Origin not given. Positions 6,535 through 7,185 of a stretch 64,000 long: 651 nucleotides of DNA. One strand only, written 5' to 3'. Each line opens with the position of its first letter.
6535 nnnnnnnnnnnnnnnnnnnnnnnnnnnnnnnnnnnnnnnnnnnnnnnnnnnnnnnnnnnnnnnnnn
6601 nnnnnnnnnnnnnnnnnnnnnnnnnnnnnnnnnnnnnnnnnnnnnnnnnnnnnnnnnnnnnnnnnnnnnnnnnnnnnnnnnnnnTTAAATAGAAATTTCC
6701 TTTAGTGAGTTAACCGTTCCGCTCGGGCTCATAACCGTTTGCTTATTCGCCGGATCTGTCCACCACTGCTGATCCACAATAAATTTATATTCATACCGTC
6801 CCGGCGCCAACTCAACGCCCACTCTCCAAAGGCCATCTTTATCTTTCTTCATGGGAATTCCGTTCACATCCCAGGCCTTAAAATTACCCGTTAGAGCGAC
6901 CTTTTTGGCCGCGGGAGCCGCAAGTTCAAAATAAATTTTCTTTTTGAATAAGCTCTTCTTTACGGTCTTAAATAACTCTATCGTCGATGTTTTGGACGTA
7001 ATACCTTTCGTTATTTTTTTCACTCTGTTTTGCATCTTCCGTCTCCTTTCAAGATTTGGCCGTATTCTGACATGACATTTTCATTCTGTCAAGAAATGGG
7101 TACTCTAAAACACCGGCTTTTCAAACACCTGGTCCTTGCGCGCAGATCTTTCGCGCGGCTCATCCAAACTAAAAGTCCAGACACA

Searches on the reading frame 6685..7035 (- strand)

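Call 22: search_protein_families(library=pfam, proteins=[window:6685-7035:-], max_evalue=0.001)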
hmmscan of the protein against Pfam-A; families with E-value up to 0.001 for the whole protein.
window:6685-7035:- (116 aa): 3 families
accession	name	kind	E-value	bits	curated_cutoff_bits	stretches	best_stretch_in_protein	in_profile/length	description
PF16561.11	AMPK1_CBM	-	1e-13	51.7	26.8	1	43-114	11-79/85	Glycogen recognition site of AMP-activated protein kinase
PF02922.24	CBM_48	-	1.5e-10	41.7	22.4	1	32-91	11-72/83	Carbohydrate-binding module 48 (Isoamylase N-terminal domain)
PF22058.2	X25_BaPul_like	-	0.00015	22.2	27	1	61-94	26-59/87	Pullulanase X25 domain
